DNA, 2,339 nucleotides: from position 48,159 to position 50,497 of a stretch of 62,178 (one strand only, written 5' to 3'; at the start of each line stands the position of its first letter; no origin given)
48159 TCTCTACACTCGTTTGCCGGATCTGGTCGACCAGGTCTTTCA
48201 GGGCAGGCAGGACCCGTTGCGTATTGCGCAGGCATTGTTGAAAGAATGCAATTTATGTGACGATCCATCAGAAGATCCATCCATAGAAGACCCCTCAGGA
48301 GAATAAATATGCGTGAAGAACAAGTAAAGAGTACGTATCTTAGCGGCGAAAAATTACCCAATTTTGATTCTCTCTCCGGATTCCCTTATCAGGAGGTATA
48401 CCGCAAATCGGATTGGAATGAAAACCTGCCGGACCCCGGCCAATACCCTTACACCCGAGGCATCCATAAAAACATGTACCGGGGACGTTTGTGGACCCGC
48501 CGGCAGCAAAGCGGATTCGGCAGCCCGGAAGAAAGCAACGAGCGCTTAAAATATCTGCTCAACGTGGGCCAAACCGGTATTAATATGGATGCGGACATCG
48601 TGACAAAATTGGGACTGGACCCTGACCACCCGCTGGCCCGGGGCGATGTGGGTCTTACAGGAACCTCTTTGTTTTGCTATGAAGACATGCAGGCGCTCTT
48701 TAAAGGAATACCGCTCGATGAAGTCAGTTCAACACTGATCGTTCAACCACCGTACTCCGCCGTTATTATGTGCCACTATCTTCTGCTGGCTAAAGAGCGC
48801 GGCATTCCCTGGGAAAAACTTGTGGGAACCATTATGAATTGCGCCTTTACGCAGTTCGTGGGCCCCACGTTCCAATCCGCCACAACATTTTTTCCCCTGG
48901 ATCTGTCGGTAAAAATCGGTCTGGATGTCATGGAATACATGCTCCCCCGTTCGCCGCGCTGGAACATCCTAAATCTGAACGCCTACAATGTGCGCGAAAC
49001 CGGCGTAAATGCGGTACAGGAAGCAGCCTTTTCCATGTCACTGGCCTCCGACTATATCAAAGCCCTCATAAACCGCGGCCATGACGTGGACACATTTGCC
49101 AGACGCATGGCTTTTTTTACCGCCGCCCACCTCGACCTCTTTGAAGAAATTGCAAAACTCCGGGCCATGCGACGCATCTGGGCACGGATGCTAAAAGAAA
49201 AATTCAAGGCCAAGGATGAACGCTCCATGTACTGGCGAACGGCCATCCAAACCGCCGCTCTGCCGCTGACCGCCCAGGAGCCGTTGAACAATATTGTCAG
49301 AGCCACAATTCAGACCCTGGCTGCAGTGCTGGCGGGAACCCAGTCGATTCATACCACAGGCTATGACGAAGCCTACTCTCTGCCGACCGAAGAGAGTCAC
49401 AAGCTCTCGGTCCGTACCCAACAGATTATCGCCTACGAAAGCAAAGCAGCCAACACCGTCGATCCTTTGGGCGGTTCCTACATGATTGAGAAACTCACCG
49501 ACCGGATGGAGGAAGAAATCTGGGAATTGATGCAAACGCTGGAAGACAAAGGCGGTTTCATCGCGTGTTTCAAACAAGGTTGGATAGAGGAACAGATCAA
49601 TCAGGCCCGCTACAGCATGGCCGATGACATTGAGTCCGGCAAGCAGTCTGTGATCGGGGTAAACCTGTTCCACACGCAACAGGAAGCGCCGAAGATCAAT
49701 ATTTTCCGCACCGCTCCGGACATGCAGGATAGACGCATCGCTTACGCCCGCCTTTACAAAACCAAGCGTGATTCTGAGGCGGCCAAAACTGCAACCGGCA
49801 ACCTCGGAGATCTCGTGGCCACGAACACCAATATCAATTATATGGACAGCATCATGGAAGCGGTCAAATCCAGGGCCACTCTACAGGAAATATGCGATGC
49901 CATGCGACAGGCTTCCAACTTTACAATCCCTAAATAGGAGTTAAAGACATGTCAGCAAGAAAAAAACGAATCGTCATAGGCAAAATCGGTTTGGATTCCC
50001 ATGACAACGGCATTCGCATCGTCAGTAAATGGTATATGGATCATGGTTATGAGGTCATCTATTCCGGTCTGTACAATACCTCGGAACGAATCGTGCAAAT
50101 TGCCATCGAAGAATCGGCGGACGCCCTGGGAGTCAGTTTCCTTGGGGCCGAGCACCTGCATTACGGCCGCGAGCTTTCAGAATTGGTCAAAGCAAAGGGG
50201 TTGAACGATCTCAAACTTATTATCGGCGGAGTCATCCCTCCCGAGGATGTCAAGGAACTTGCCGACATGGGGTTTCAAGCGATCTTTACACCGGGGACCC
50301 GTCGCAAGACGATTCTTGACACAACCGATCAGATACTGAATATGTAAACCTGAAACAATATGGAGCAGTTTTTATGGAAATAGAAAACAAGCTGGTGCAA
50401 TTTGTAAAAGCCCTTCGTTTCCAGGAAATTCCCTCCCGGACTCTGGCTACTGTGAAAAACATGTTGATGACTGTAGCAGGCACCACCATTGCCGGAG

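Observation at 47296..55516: Candidate new B12-dependent carbon-skeleton rearrangement pathway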

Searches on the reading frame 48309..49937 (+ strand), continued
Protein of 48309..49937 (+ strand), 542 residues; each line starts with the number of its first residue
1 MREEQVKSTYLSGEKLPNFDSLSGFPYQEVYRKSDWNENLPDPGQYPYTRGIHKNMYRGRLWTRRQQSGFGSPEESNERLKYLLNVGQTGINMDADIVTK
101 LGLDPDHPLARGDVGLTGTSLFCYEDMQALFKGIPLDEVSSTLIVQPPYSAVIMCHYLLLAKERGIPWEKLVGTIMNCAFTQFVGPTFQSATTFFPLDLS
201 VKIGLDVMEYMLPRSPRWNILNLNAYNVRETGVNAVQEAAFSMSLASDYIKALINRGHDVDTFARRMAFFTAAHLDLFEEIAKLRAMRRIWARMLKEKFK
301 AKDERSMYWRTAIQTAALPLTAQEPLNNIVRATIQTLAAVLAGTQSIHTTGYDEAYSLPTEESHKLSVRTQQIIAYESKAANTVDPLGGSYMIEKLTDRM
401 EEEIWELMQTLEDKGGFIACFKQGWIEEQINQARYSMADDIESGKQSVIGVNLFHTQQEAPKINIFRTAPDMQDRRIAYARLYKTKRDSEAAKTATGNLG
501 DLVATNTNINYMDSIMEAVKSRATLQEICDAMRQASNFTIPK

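Call 72: search_protein_families(library=ncbifam, proteins=[L002:15312-16517:+, L002:16514-17407:+, L002:12538-13122:+, L002:13413-15161:+, L152:17080-17994:+, L152:12343-13992:+, L004:12282-13580:+], max_evalue=1e-10)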
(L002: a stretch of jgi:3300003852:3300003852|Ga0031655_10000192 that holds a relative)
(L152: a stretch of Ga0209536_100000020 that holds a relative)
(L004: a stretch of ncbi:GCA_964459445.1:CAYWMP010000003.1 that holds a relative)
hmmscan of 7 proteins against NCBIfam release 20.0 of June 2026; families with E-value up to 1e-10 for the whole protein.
L002:15312-16517:+ (401 aa): 12 families
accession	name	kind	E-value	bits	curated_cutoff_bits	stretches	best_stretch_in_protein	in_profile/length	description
NF040682.1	PorA_Arch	equivalog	1.6e-145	484.9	550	1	12-398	5-386/387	pyruvate synthase subunit PorA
NF006233.0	PRK08367.1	equivalog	4e-133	444.1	625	1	8-398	2-390/394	pyruvate ferredoxin oxidoreductase subunit alpha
NF006232.0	PRK08366.1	equivalog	1.9e-123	412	646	1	8-395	5-390/394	2-ketoisovalerate ferredoxin oxidoreductase subunit alpha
NF007201.0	PRK09622.1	equivalog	3.6e-96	322.6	590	1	14-399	14-399/405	2-oxoacid:ferredoxin oxidoreductase subunit alpha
NF045764.1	PhenlGlyoxDHPadG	equivalog_domain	2.6e-94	316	700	1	12-388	4-388/398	NADH-dependent phenylglyoxylate dehydrogenase subunit alpha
NF045791.1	OxalOxredalpha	equivalog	6.5e-88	295.4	500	1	11-395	5-391/395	oxalate oxidoreductase subunit alpha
TIGR02176.1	pyruv_ox_red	equivalog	6.6e-34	117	911.35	1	11-375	2-374/1167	pyruvate:ferredoxin (flavodoxin) oxidoreductase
NF006412.0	PRK08659.1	equivalog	4.8e-31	108.3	411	1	11-329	6-335/378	2-oxoacid:acceptor oxidoreductase subunit alpha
NF005507.0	PRK07119.1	subfamily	8.8e-29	100.4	399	1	10-328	4-306/352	3-methyl-2-oxobutanoate dehydrogenase subunit VorB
TIGR03710.1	OAFO_sf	subfamily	2.9e-25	88.9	482.75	1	7-115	190-296/561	2-oxoacid:acceptor oxidoreductase subunit alpha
NF041170.1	Oxoac_fdxalpha_Archa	equivalog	5.7e-17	61.3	800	0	264-382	515-625/636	2-oxoacid:ferredoxin oxidoreductase subunit alpha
NF007206.0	PRK09627.1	equivalog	8.3e-16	57.9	579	1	12-327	5-333/375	2-oxoglutarate synthase subunit alpha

L002:16514-17407:+ (297 aa): 5 families
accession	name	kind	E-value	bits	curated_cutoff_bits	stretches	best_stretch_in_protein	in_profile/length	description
NF008819.1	PRK11865.1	equivalog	8.2e-102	340.5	405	1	7-295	5-296/300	pyruvate synthase subunit PorB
NF008818.0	PRK11864.1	subfamily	1.5e-100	336.2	405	1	8-293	6-290/300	3-methyl-2-oxobutanoate dehydrogenase subunit beta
NF045792.1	OxalOxredbeta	equivalog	9.7e-74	248.2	590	1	8-294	9-302/311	oxalate oxidoreductase subunit beta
NF045766.1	PhenlGlyoxDHPadI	equivalog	6.7e-65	219.6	700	1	14-292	150-430/443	NADH-dependent phenylglyoxylate dehydrogenase subunit beta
TIGR02176.1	pyruv_ox_red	equivalog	8.8e-21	73.5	911.35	1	100-291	953-1151/1167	pyruvate:ferredoxin (flavodoxin) oxidoreductase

L002:12538-13122:+ (194 aa): 8 families
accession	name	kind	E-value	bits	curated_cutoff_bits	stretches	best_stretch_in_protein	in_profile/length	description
TIGR02175.1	PorC_KorC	subfamily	1.9e-57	193.9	81.1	1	1-184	1-176/177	2-oxoacid:acceptor oxidoreductase, gamma subunit, pyruvate/2-ketoisovalerate family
NF006321.0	PRK08534.1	equivalog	1.3e-52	178.1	225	1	1-184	1-178/181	pyruvate ferredoxin oxidoreductase subunit gamma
NF010632.0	PRK14029.1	equivalog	2e-52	177.5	335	1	1-184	1-181/185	pyruvate/ketoisovalerate ferredoxin oxidoreductase subunit gamma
NF040683.1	PorC_Meth_Thtga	equivalog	8e-50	169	270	1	1-185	1-175/177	pyruvate synthase subunit PorC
NF045762.1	PhenlGlyoxDHPadE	equivalog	1.1e-37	129.7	300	1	1-182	1-178/187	NADH-dependent phenylglyoxylate dehydrogenase subunit gamma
NF004497.0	PRK05844.1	equivalog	5.6e-28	97.8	243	1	1-164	1-162/186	pyruvate flavodoxin oxidoreductase subunit gamma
NF045790.1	OxalOxreddelta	equivalog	9.1e-14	51.3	230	1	19-129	33-149/316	oxalate oxidoreductase subunit delta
NF006323.0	PRK08537.1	equivalog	5.6e-12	45.4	235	1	3-159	4-154/181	2-oxoacid:ferredoxin oxidoreductase subunit gamma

L002:13413-15161:+ (582 aa): 27 families (the best 25 are shown)
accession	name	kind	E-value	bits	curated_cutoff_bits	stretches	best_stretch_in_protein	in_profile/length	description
NF009410.0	PRK12771.1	subfamily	3.6e-171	570.6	516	1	17-581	14-565/566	NAD(P)-binding protein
NF009454.0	PRK12814.1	equivalog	6e-117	391.7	916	1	50-538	101-582/657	putative NADPH-dependent glutamate synthase small subunit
NF009414.0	PRK12778.1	equivalog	1.7e-104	350.7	1103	1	46-440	332-751/752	bifunctional dihydroorotate dehydrogenase B NAD binding subunit/NADPH-dependent glutamate synthase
TIGR01316.1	gltA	equivalog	1.4e-96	324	471.75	1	47-438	32-449/449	NADPH-dependent glutamate synthase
TIGR03315.1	Se_ygfK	equivalog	4e-91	305.9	835.3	1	47-572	441-934/1012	putative selenate reductase subunit YgfK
NF010590.0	PRK13984.1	equivalog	7.6e-77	258.8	946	1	53-441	198-609/611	putative oxidoreductase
TIGR01318.1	gltD_gamma_fam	subfamily_domain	1.6e-76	257.7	482.95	1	49-439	46-466/467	glutamate synthase, small subunit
NF009413.0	PRK12775.1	equivalog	3.2e-74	250.3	1895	1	45-442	333-758/1006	putative trifunctional 2-polyprenylphenol hydroxylase/glutamate synthase subunit beta/ferritin domain-containing protein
NF009408.0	PRK12769.1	equivalog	7.2e-70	235.9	1003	1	53-441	236-654/659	formate-dependent uric acid utilization protein AegA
NF009409.0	PRK12770.1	subfamily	7.2e-62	209.5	343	1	125-441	6-353/360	putative glutamate synthase subunit beta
TIGR01317.1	GOGAT_sm_gam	subfamily_domain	1.2e-58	199.1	447.7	1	50-442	49-482/485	glutamate synthase small subunit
NF009451.0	PRK12809.1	equivalog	8.9e-57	192.7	1154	1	51-433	217-629/639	formate-dependent uric acid utilization protein YgfT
NF009415.0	PRK12779.1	equivalog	9.6e-57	192.5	1519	1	54-434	211-622/944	putative bifunctional glutamate synthase subunit beta/2-polyprenylphenol hydroxylase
NF045663.1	diclust_near_Sec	equivalog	1.4e-50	172.2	530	1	46-265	13-232/759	pyridine nucleotide-disulfide oxidoreductase/dicluster-binding protein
TIGR01292.1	TRX_reduct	equivalog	8e-23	80.7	343.45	1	263-438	139-300/300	thioredoxin-disulfide reductase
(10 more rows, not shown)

L152:17080-17994:+ (304 aa): 10 families
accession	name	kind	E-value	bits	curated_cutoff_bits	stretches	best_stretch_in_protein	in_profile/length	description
TIGR01505.1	tartro_sem_red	equivalog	1.4e-69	234.5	340.75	1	6-297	2-290/291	2-hydroxy-3-oxopropionate reductase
NF008592.0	PRK11559.1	equivalog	3.9e-65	220.1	397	1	5-299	4-295/296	2-hydroxy-3-oxopropionate reductase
TIGR01692.1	HIBADH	equivalog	8.2e-64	215.7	291.6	1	8-283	1-280/288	3-hydroxyisobutyrate dehydrogenase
NF012005.0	PRK15461.1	equivalog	1.7e-49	168.6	348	1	5-296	3-292/298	sulfolactaldehyde 3-reductase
NF011633.0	PRK15059.1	equivalog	1.1e-48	165.9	451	1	6-293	3-286/292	2-hydroxy-3-oxopropionate reductase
NF043037.1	ThreonDh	equivalog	2.2e-46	158.6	350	1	4-274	3-271/297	L-threonate dehydrogenase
NF007161.0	PRK09599.1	subfamily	2.9e-24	85.9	271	1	5-219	2-217/302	NADP-dependent phosphogluconate dehydrogenase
TIGR00872.1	gnd_rel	equivalog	4.4e-18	65.5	297.2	1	6-225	3-220/299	phosphogluconate dehydrogenase (NAD(+)-dependent, decarboxylating)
NF006765.0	PRK09287.1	equivalog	4.2e-14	52.3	413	1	2-209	2-218/476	NADP-dependent phosphogluconate dehydrogenase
TIGR00873.1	gnd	equivalog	8.5e-11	41.3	426.7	0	6-210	2-215/467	decarboxylating NADP(+)-dependent phosphogluconate dehydrogenase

L152:12343-13992:+ (549 aa): 31 families (the best 25 are shown)
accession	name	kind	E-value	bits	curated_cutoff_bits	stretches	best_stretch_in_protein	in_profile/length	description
NF004900.0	PRK06263.1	equivalog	1e-108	364.3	718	1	7-535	4-541/546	fumarate reductase (CoM/CoB) subunit TfrA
TIGR01812.1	sdhA_frdA_Gneg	subfamily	3.8e-93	312.9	567.3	1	13-547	2-561/568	succinate dehydrogenase or fumarate reductase, flavoprotein subunit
NF005866.0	PRK07803.1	equivalog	1.2e-87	294.5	819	2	284-534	320-590/631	fumarate reductase/succinate dehydrogenase flavoprotein subunit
NF004724.0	PRK06069.1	subfamily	7.7e-84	281.9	826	1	8-545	3-568/577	succinate dehydrogenase/fumarate reductase flavoprotein subunit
TIGR00551.1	nadB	equivalog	1.3e-79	268.2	452.75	1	11-515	3-489/489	L-aspartate oxidase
NF005701.0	PRK07512.1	equivalog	9.6e-73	245.3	528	1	7-523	6-492/516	L-aspartate oxidase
NF004613.0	PRK05945.1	equivalog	1.2e-72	245.4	824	1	11-549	4-570/575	succinate dehydrogenase/fumarate reductase flavoprotein subunit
NF005037.0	PRK06452.1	equivalog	2.3e-71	241.1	862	1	10-542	5-556/566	succinate dehydrogenase flavoprotein subunit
NF005867.0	PRK07804.1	equivalog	5.2e-70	236.2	639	1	9-535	17-536/548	L-aspartate oxidase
TIGR01816.1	sdhA_forward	equivalog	6e-69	232.7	727.35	1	12-532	4-555/584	succinate dehydrogenase flavoprotein subunit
NF005978.0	PRK08071.1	equivalog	2.6e-66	224.1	621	1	10-534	3-508/514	L-aspartate oxidase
NF006686.0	PRK09231.1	equivalog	3.2e-66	224.1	854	1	8-536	3-563/598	fumarate reductase (quinol) flavoprotein subunit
NF005636.0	PRK07395.1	subfamily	4.2e-64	216.8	723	1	10-531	12-550/560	L-aspartate oxidase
TIGR01176.1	fum_red_Fp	equivalog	5.7e-64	216.7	932.7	2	328-535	341-560/580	fumarate reductase (quinol) flavoprotein subunit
NF042982.1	MFR_Fp_SdhA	equivalog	8.1e-62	209.5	1100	1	4-537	41-596/612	8-methylmenaquinol:fumarate reductase flavoprotein subunit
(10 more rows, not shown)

L004:12282-13580:+ (432 aa): 7 families
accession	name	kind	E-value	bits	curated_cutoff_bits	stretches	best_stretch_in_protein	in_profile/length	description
NF041878.1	paak_haloarch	equivalog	5.9e-96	321.6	700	1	7-391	4-378/427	phenylacetate--CoA ligase PaaK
TIGR02155.1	PA_CoA_ligase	equivalog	6.4e-91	305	646.3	1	10-393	2-372/422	phenylacetate--CoA ligase PaaK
NF053551.1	FlxY_rubin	equivalog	4.4e-46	157.5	520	1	11-390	4-375/424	flexirubin biosynthesis putative acyl-CoA ligase FlxY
NF045666.1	DVU1553_fam_AMP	equivalog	7.1e-41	140.4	300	1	10-329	17-324/331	DVU_1553 family AMP-dependent CoA ligase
TIGR03335.1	F390_ftsA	equivalog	1.2e-38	133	458.7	1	3-390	1-385/445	coenzyme F390 synthetase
NF041217.1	BagE_FevW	exception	5.4e-34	117.9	800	1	12-359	9-333/424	bagremycin/ferroverdin synthetase BagE/FevW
TIGR01733.1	AA-adenyl-dom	subfamily_domain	3.1e-11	42.7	317.4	0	92-292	129-324/409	amino acid adenylation domain-containing protein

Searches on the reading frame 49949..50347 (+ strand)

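Call 3: search_protein_families(library=pfam, proteins=[window:49949-50347:+])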
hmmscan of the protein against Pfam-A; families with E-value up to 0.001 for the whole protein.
window:49949-50347:+ (132 aa): 1 family
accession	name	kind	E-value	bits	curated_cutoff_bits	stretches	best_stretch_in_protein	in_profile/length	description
PF02310.24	B12-binding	-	1e-17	64.5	32.1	1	7-117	2-114/121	B12 binding domain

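Call 4: search_protein_families(library=ncbifam, proteins=[window:49949-50347:+])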
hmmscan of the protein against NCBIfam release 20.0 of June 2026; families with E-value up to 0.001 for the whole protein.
window:49949-50347:+ (132 aa): 13 families
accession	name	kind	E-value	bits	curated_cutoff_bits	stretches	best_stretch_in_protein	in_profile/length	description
TIGR00640.1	acid_CoA_mut_C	subfamily_domain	1.6e-35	121.9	57.45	1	4-126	1-123/132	methylmalonyl-CoA mutase C-terminal domain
NF006944.0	PRK09426.1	equivalog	3.1e-28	98.1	876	1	3-120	587-704/721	methylmalonyl-CoA mutase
NF002612.0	PRK02261.1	equivalog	7.8e-18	64.4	110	1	4-128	2-132/148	methylaspartate mutase subunit S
TIGR01501.1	MthylAspMutase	equivalog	3.1e-15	56.1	135.8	1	5-130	1-132/134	methylaspartate mutase subunit S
NF045497.1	IsobCoAmut_IcmF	equivalog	1.6e-14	52.7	1500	1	7-123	4-122/1076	fused isobutyryl-CoA mutase/GTPase IcmF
NF047996.1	corrin_MtgC_2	exception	4.4e-08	32.9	370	1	4-95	88-180/212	glycine betaine-specific corrinoid protein MtgC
NF041607.1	dimeth_corrin_MtbC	equivalog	4.8e-08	32.8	350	1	3-95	80-173/203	dimethylamine corrinoid protein MtbC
NF047995.1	corrinoid_MtgC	exception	6.2e-07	29.1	310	1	5-94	92-182/215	glycine betaine-specific corrinoid protein MtgC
NF040743.1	ornith_mutase_E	equivalog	2.6e-06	25.7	800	1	3-121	593-717/730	D-ornithine 4,5-aminomutase subunit OraE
NF007024.0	PRK09490.1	equivalog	3.8e-06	24.9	1497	1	4-95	750-840/1234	methionine synthase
TIGR02082.1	metH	equivalog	8.2e-06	23.7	1010.85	1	5-95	733-822/1182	methionine synthase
NF052385.1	Lys_5_6_beta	equivalog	1.2e-05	25.1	280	1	40-120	145-227/241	lysine 5,6-aminomutase subunit beta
TIGR02370.1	pyl_corrinoid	subfamily_domain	1.2e-05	24.8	215.3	1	7-95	86-175/197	methyltransferase cognate corrinoid protein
